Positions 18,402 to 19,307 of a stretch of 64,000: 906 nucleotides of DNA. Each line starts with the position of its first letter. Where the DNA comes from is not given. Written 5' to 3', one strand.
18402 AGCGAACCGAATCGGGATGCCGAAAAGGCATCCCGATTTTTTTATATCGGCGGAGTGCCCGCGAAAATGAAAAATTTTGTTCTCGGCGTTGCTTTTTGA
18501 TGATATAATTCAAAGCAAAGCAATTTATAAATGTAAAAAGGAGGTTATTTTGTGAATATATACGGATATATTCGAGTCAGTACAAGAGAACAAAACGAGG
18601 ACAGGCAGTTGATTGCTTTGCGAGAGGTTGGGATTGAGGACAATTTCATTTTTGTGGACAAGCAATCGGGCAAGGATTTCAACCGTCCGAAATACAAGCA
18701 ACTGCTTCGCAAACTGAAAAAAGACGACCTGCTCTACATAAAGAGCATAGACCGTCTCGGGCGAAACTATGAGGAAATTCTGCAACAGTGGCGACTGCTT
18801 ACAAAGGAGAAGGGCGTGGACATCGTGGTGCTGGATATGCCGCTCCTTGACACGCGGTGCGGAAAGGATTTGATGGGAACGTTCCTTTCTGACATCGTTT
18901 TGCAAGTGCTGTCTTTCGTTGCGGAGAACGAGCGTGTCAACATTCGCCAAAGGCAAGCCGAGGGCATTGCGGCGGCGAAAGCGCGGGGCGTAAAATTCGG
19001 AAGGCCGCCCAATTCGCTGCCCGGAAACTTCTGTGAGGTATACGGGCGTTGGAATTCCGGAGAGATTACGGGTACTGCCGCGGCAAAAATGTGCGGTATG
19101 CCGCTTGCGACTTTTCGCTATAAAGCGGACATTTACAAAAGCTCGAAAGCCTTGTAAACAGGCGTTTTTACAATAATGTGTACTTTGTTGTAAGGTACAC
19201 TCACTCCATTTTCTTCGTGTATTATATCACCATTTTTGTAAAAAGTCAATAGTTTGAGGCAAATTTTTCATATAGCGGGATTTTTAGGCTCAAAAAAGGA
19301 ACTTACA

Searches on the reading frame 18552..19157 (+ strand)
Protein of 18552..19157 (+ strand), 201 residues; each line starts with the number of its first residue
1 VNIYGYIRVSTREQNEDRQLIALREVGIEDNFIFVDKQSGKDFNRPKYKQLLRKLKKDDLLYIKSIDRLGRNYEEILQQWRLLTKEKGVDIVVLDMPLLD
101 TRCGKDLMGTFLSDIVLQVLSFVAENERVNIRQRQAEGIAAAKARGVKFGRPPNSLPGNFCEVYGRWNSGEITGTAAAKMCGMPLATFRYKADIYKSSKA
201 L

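Call 5: search_protein_families(library=pfam, proteins=[window:18552-19157:+], max_evalue=0.01)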
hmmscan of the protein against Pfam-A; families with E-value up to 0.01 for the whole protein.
window:18552-19157:+ (201 aa): 1 family
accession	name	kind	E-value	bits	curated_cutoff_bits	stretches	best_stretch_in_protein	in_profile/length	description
PF00239.26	Resolvase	-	1.8e-31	109.6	23.3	1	3-147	1-144/145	Resolvase, N terminal domain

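Call 6: search_protein_families(library=ncbifam, proteins=[window:18552-19157:+], max_evalue=0.01)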
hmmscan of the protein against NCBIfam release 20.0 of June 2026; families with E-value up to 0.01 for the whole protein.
window:18552-19157:+ (201 aa): 6 families
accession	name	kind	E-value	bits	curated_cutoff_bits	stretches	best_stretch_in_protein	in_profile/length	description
NF041201.1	recomb_XisF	equivalog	1.5e-17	63.7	375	1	3-153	1-147/465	fdxN element excision recombinase XisF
NF009949.0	PRK13413.1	equivalog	4.8e-13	49.3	272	1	3-155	2-151/203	master DNA invertase Mpi family serine-type recombinase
NF033518.0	transpos_IS607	equivalog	6.7e-06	25.8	110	1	3-95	56-153/187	IS607 family transposase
NF047344.1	SCCmet_CcrA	equivalog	8.6e-06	25.1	700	1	4-145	5-144/442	cassette chromosome recombinase CcrA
NF047343.1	SCCmet_CcrB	equivalog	0.00015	20.6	900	1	3-138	9-147/542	cassette chromosome recombinase CcrB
NF049883.1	resolv_YneB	equivalog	0.0097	15.4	175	0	12-93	20-100/211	YneB family resolvase-like protein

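Call 8: find_encoding_contigs(protein=window:18552-19157:+, flank=3000, max_places=10)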
Protein window:18552-19157:+ (201 aa): 1 contig read that carries it; 1 place shown.
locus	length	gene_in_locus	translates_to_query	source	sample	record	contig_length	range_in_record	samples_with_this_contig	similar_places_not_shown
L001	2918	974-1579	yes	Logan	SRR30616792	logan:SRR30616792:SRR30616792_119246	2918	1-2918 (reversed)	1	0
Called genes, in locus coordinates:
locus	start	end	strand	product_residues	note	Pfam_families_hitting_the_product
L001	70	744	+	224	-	-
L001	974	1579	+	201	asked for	PF00239:Resolvase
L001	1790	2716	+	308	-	PF14311:DUF4379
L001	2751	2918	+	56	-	?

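Call 10: find_homologous_proteins(query=window:18552-19157:+, max_evalue=1e-20)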
Query window:18552-19157:+ (201 aa): 8000 proteins with E <= 1e-20 among 8000 candidates; the best 120 are listed.
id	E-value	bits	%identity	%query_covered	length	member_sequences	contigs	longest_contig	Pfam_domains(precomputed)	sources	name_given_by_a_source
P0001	4.8e-129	446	100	100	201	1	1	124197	PF00239.27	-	-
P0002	1.8e-124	431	79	99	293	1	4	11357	PF00239.27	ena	-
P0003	3.7e-113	394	90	100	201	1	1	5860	PF00239.27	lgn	-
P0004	3.8e-113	394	90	100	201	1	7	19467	PF00239.27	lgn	-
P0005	5.2e-113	393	89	100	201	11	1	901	PF00239.27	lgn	-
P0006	1.3e-112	392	90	99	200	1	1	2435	PF00239.27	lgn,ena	-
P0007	1.7e-112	392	89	100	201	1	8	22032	PF00239.27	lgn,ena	-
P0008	1.8e-112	392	89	100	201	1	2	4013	PF00239.27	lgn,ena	-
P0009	2.5e-112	391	89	100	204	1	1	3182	PF00239.27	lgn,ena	-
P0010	2.8e-112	391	89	100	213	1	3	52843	PF00239.27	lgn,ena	-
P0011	4.8e-112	390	89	99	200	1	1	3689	PF00239.27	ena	-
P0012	5.9e-112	390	88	100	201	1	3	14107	PF00239.27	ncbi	-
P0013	6.5e-112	390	89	99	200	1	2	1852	PF00239.27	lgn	-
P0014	6.6e-112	390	89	99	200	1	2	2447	PF00239.27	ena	-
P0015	7.1e-112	390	89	100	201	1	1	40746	PF00239.27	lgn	-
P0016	1.3e-111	389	88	100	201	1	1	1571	PF00239.27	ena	-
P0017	1.9e-111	388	89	100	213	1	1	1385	PF00239.27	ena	-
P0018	2.7e-111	388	89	100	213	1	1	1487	PF00239.27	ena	-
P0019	3.2e-111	387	89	100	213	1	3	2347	PF00239.27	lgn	-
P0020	3.2e-111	387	89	100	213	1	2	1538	PF00239.27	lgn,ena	-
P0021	3.7e-111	387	89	100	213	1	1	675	PF00239.27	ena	-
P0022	4.5e-111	387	86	99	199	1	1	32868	PF00239.27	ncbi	-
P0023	5.4e-111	387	88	99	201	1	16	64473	PF00239.27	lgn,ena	-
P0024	7.0e-111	386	89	100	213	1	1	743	PF00239.27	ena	-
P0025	1.6e-110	385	88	100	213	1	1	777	PF00239.27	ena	-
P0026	2.2e-110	385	89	98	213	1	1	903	PF00239.27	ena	-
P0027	3.3e-110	384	86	99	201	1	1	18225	PF00239.27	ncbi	-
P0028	5.1e-110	384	88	99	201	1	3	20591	PF00239.27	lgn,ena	-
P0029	7.2e-110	383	88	99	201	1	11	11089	PF00239.27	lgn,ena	-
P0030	2.7e-109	381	85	99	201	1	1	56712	PF00239.27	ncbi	-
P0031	1.0e-108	379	86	100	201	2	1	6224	PF00239.27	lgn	-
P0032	1.4e-108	379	84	100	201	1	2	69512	PF00239.27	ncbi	-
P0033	1.6e-108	379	85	99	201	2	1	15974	PF00239.27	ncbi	-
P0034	2.0e-108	378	87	100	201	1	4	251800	PF00239.27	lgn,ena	-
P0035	3.2e-108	378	85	100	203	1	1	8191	PF00239.27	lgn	-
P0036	6.2e-108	377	84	100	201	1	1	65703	PF00239.27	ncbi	-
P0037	6.5e-108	377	85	100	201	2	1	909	PF00239.27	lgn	-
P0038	2.0e-107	375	84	100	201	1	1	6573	PF00239.27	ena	-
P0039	3.2e-107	374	84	100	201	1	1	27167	PF00239.27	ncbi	-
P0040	3.2e-107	374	84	100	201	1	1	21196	PF00239.27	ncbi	-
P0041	4.3e-107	374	85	100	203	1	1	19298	PF00239.27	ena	-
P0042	4.5e-107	374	84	100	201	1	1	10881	PF00239.27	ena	-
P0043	5.3e-107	374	85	99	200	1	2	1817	PF00239.27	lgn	-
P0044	5.9e-107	374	84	100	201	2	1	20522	PF00239.27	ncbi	-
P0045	7.0e-107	373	84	100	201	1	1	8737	PF00239.27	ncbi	-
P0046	8.5e-107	373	86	98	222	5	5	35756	PF00239.27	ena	-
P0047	8.5e-107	373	84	99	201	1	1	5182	PF00239.27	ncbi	-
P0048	1.2e-106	373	84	100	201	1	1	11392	PF00239.27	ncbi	-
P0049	1.2e-106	372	84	99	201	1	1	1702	PF00239.27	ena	-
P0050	1.3e-106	372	85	100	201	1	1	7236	PF00239.27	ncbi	-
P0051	1.5e-106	372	86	98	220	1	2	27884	PF00239.27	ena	-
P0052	1.5e-106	372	83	100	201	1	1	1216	PF00239.27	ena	-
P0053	1.6e-106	372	83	100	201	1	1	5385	PF00239.27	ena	-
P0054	1.7e-106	372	84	100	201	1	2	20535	PF00239.27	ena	-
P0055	1.7e-106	372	83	100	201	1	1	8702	PF00239.27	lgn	-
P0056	2.0e-106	372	83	100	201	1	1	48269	PF00239.27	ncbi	-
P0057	2.2e-106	372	84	100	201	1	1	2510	PF00239.27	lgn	-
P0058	2.9e-106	371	83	100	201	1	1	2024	PF00239.27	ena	-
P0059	2.9e-106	371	86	98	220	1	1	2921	PF00239.27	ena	-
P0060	3.1e-106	371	83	100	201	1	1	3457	PF00239.27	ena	-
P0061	3.2e-106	371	83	100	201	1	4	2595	PF00239.27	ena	-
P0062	3.2e-106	371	82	100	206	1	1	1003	PF00239.27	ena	-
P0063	3.7e-106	371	81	100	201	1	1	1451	PF00239.27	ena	-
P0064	3.9e-106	371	83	100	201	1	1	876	PF00239.27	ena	-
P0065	4.0e-106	371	83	100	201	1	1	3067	PF00239.27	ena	-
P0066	4.0e-106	371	83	100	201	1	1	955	PF00239.27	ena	-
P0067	4.0e-106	371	83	100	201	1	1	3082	PF00239.27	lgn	-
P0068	4.1e-106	371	85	98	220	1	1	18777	PF00239.27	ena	-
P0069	4.5e-106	371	83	100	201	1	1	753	PF00239.27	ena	-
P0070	6.9e-106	370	84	98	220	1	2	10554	PF00239.27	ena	-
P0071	7.0e-106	370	84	98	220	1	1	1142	PF00239.27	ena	-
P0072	7.7e-106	370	83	100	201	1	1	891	PF00239.27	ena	-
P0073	7.8e-106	370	84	100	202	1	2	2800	PF00239.27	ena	-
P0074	9.0e-106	370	81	100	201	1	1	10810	PF00239.27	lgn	-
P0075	9.2e-106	370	82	100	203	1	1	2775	PF00239.27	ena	-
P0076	9.4e-106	370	83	100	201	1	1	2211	PF00239.27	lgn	-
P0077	9.6e-106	370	83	100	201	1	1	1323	PF00239.27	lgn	-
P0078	1.0e-105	369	83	100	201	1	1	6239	PF00239.27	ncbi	-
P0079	1.1e-105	369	83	100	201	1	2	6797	PF00239.27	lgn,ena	-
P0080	1.1e-105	369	83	100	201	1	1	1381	PF00239.27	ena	-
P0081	1.4e-105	369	83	100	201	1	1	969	PF00239.27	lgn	-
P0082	1.4e-105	369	82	100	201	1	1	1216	PF00239.27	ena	-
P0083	1.4e-105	369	81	100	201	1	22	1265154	PF00239.27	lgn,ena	-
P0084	1.5e-105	369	84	98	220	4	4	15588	PF00239.27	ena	-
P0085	1.5e-105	369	83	100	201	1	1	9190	PF00239.27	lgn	-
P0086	1.5e-105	369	83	100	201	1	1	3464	PF00239.27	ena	-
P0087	1.9e-105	369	82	100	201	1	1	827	PF00239.27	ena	-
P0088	2.0e-105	369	80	100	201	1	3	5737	PF00239.27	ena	-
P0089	2.0e-105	369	83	100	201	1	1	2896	PF00239.27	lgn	-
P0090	2.0e-105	369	83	100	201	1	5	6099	PF00239.27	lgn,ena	-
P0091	2.3e-105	368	83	100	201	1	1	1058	PF00239.27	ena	-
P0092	2.5e-105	368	84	99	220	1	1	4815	PF00239.27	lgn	-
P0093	2.7e-105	368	82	100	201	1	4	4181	PF00239.27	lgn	-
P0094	2.8e-105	368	85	98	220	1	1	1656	PF00239.27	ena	-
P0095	2.8e-105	368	85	98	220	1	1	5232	PF00239.27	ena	-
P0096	2.9e-105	368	81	100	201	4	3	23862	PF00239.27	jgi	-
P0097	2.9e-105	368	82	100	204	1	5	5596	PF00239.27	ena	-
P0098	2.9e-105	368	82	100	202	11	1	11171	PF00239.27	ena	-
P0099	3.0e-105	368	85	99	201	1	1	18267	PF00239.27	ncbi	-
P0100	3.1e-105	368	81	100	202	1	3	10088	PF00239.27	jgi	-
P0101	3.2e-105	368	83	99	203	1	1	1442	PF00239.27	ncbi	-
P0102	3.2e-105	368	83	100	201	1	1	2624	PF00239.27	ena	-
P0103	3.4e-105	368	84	98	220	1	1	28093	PF00239.27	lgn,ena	-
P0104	3.7e-105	368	84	98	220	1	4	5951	PF00239.27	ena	-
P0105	3.8e-105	368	83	100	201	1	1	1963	PF00239.27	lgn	-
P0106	3.8e-105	368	83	100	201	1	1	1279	PF00239.27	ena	-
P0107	3.9e-105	368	83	100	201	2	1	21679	PF00239.27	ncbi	-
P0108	4.0e-105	368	81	100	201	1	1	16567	PF00239.27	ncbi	-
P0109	4.0e-105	368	84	100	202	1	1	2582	PF00239.27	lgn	-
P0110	4.1e-105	368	82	100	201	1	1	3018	PF00239.27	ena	-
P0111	4.7e-105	367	84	98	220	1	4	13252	PF00239.27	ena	-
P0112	5.0e-105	367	82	100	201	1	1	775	PF00239.27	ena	-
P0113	5.1e-105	367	84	98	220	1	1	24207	PF00239.27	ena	-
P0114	5.1e-105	367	83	100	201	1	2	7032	PF00239.27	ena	-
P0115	5.1e-105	367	82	100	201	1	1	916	PF00239.27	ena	-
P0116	5.2e-105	367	80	100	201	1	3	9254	PF00239.27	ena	-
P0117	6.5e-105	367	81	100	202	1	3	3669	PF00239.27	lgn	-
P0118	6.6e-105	367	83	99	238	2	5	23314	PF00239.27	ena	-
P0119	6.6e-105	367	84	98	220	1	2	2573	PF00239.27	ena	-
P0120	6.7e-105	367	83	99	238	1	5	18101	PF00239.27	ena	-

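Call 11: find_related_loci(query=window:18552-19157:+, collection=genome_contigs, flank=5000)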
Query window:18552-19157:+ (201 aa) in genome_contigs; peptide patterns used: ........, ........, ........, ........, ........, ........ (x = any residue, [..] = any of these).
599 stretches matched a pattern (row limit reached: there are more); 583 encode a relative of the query (tblastn E <= 1e-3); the best 80 are kept; 80 distinct loci.
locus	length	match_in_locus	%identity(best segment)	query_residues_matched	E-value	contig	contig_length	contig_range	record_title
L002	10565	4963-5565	89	1-201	3e-120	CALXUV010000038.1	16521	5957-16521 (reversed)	MAG: uncultured Clostridia bacterium isolate E41__bin104 genome assembly, contig: E41__k127_2100041, whole genome shotgu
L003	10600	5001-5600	83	2-201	2e-112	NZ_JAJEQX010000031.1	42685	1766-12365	Ruminococcus turbiniformis strain CLA-AA-H200 NODE_31_length_42685_cov_48.119907, whole genome shotgun sequence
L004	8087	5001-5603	79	1-201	1e-109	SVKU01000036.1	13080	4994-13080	MAG: Oscillospiraceae bacterium isolate SIG469 NODE_23724_length_13080_cov_1.983710, whole genome shotgun sequence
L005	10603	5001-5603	81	1-201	2e-109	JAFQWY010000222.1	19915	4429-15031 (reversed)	MAG: Clostridia bacterium isolate RGIG2226 Goat_Colon.Co__c1602029, whole genome shotgun sequence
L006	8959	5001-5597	81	3-201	2e-109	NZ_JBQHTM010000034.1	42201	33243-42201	Intestinimonas sp. HCP28S3_D6 contig00034, whole genome shotgun sequence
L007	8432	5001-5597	81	3-201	3e-109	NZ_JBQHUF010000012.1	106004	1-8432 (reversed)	Flavonifractor sp. HCP28S3_F3 contig00012, whole genome shotgun sequence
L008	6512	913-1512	80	2-201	8e-109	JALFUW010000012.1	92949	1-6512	MAG: Clostridiales bacterium isolate SUG1033 k141_242962, whole genome shotgun sequence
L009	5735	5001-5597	80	3-201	8e-109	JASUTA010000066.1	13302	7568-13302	MAG: Clostridiales bacterium isolate DJKA99_ANT-F21_bin.21 scaffold_1608, whole genome shotgun sequence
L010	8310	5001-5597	80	3-201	8e-109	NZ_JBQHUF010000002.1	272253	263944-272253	Flavonifractor sp. HCP28S3_F3 contig00002, whole genome shotgun sequence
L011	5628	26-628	79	1-201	5e-109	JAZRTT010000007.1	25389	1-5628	MAG: Candidatus Avilachnospira sp. isolate T1900045339_YK20190028.MAGScoT_cleanbin_000004 SGB_6644_k141_1206109, whole g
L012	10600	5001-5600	78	2-201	1e-108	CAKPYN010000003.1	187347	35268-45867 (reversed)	MAG: uncultured Megasphaera sp. isolate REFINED_METABAT215_TOP10_CONTIGS_1500_ASSEMBLY_K77_MERGED__Hadza_MoBio_hadza-E-H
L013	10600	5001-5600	80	2-201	2e-108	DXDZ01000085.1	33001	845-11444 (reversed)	MAG TPA_asm: Candidatus Agathobaculum merdipullorum isolate CHK149-1869 CHK149__C439118_L33001_SAMEA104467432, whole gen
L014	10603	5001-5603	81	1-201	2e-108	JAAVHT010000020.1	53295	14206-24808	MAG: Clostridiales bacterium isolate Mgla_MAG_5-bin_17 c_000000037271, whole genome shotgun sequence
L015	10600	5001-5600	80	2-201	2e-107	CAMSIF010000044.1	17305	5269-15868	MAG TPA_asm: uncultured Clostridia bacterium isolate ERR9465707_bin.49_metawrap_v1.3_MAG genome assembly, contig: NODE.2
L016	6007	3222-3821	81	2-201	1e-107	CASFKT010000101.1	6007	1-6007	uncultured bacterium isolate B27_L1_388388_idba_bin.111 genome assembly, contig: B27_L1_388388_idba_bin.111.fa_scaffold_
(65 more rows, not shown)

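Call 21: find_encoding_contigs(protein=P0004, flank=3000, max_places=10)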
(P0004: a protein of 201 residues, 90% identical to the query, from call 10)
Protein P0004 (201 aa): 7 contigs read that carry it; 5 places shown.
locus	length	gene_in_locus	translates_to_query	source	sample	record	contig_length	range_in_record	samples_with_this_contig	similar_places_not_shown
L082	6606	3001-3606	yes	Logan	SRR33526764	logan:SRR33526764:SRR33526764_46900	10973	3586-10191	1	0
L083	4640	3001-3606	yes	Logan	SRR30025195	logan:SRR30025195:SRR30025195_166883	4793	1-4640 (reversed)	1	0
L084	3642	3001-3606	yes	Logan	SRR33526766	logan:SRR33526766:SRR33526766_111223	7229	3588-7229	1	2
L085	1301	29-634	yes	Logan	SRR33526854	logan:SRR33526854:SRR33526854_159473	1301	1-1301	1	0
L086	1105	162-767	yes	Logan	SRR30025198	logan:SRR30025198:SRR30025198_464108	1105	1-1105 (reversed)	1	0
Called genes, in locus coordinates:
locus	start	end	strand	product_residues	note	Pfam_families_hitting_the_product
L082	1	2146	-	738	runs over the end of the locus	PF00239:Resolvase, PF07508:Recombinase, PF13408:Zn_ribbon_recom, PF15714:SpoVT_C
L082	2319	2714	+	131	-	PF13560:HTH_31, PF12844:HTH_19 (weak), PF01381:HTH_3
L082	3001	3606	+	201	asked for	PF00239:Resolvase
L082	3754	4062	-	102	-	-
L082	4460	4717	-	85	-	-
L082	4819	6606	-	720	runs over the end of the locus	PF03432:Relaxase, PF23310:TPR_27 (faint), PF08238:Sel1 (faint)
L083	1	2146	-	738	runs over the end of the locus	PF00239:Resolvase, PF07508:Recombinase, PF13408:Zn_ribbon_recom, PF15714:SpoVT_C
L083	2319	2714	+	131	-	PF13560:HTH_31, PF12844:HTH_19 (weak), PF01381:HTH_3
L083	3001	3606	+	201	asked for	PF00239:Resolvase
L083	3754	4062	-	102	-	-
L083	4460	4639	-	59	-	?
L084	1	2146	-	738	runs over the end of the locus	PF00239:Resolvase, PF07508:Recombinase, PF13408:Zn_ribbon_recom, PF15714:SpoVT_C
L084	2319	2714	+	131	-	PF13560:HTH_31, PF12844:HTH_19 (weak), PF01381:HTH_3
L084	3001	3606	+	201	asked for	PF00239:Resolvase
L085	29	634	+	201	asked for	PF00239:Resolvase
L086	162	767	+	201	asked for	PF00239:Resolvase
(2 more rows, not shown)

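Call 22: find_encoding_contigs(protein=P0007, flank=3000, max_places=10)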
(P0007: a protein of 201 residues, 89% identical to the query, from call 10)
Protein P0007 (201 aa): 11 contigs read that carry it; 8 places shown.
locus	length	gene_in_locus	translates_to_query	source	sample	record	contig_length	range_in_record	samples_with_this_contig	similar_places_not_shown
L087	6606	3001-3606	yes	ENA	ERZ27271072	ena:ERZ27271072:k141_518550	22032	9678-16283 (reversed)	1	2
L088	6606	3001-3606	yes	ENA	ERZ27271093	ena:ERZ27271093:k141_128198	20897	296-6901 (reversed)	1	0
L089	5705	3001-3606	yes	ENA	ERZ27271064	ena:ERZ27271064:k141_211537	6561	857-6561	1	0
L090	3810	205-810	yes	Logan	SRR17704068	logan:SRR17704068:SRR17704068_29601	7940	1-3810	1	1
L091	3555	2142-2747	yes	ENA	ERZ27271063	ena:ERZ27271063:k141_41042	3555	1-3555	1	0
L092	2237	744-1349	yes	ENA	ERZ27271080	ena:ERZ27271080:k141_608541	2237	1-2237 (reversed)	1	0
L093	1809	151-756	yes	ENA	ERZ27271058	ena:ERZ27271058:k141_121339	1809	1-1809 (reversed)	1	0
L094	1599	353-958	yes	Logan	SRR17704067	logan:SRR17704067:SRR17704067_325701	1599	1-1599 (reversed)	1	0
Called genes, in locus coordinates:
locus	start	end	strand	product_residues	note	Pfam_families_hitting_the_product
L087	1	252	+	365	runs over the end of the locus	-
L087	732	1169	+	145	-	PF00011:HSP20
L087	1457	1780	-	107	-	-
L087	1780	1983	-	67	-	PF16277:DUF4926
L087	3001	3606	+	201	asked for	PF00239:Resolvase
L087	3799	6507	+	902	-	-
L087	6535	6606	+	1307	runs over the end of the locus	PF00963:Cohesin, PF00404:Dockerin_1, PF01823:MACPF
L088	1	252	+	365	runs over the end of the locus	-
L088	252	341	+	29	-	-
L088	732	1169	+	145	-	PF00011:HSP20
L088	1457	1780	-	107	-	-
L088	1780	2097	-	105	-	PF16277:DUF4926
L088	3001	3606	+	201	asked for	PF00239:Resolvase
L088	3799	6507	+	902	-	-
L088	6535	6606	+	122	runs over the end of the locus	?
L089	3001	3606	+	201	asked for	PF00239:Resolvase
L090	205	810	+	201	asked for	PF00239:Resolvase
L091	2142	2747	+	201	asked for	PF00239:Resolvase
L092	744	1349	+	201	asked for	PF00239:Resolvase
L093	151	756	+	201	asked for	PF00239:Resolvase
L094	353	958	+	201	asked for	PF00239:Resolvase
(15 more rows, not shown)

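Call 37: search_dna_similar(query=window:18552-19157:+, collection=plasmids, mode=protein, max_rows=30, rows=spread)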
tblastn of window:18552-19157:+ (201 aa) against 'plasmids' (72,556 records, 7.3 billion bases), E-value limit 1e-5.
The search stops at 5000 records and this limit was reached: more records match than are counted here, and every count below describes the 5000 best-scoring records only.
Records with a match: at least 5000; places in all: 7829; records where one place covers at least 80% of the query: 3660.
Best place of each record, by identity: 60-80% 1; <60% 4999.
By first word of the organism name: Staphylococcus 1286; Enterococcus 969; Escherichia 547; Bacillus 409; Klebsiella 404; Salmonella 205; Lactiplantibacillus 203; Clostridium 149; Lactococcus 105; Levilactobacillus 57; and 101 more.
By predicted mobility (MOB-suite, as given by PLSDB): mobilizable 2056; conjugative 1645; non-mobilizable 1299.
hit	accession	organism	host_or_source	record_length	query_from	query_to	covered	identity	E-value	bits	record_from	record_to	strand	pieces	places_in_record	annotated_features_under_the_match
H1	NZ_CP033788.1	Bacillus sp. FDAARGOS_527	Homo sapiens,Broviac blood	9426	4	188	92%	56.8%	1e-55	196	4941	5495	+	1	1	recombinase family protein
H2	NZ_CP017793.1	Enterococcus faecium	Homo sapiens,Peritoneal fluid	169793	1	198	99%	50.5%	6e-51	182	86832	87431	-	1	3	recombinase family protein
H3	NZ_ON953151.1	Staphylococcus hominis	-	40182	4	188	92%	53.5%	3e-52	186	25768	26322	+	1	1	recombinase family protein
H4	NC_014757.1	Bacillus cereus VPC1401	dried mushroom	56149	7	188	91%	51.1%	4e-48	174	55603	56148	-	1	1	none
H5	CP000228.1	Bacillus cereus Q1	-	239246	2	188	93%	45.2%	2e-40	152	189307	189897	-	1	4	putative DNA recombinase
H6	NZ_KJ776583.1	Clostridium botulinum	-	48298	3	188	93%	38.7%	3e-21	98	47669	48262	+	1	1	recombinase family protein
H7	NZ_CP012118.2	Staphylococcus aureus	Homo sapiens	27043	3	181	89%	39.1%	5e-27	114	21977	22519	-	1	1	recombinase family protein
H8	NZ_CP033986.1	Staphylococcus aureus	Homo sapiens,blood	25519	3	181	89%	39.1%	1e-26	113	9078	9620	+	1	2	recombinase family protein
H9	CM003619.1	Staphylococcus aureus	Homo sapiens,skin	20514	3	181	89%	39.1%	1e-25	110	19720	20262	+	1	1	transposon DNA-invertase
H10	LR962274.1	Enterococcus faecalis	-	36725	1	157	78%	43.9%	3e-27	114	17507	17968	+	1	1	record has no annotation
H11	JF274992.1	Salmonella enterica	-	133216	1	192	96%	35.2%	1e-9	64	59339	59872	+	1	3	RlgA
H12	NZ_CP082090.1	Escherichia coli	Homo sapiens,blood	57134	5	188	92%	36.4%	3e-16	83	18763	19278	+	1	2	recombinase family protein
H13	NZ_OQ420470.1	Escherichia coli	-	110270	5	188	92%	36.4%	3e-16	83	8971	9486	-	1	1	recombinase family protein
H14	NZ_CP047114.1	Proteus mirabilis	swine,single cell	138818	5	188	92%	36.4%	3e-16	83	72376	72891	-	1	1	recombinase family protein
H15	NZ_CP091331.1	Klebsiella pneumoniae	Homo sapiens,pure culture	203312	5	188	92%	36.4%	3e-16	83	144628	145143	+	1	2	recombinase family protein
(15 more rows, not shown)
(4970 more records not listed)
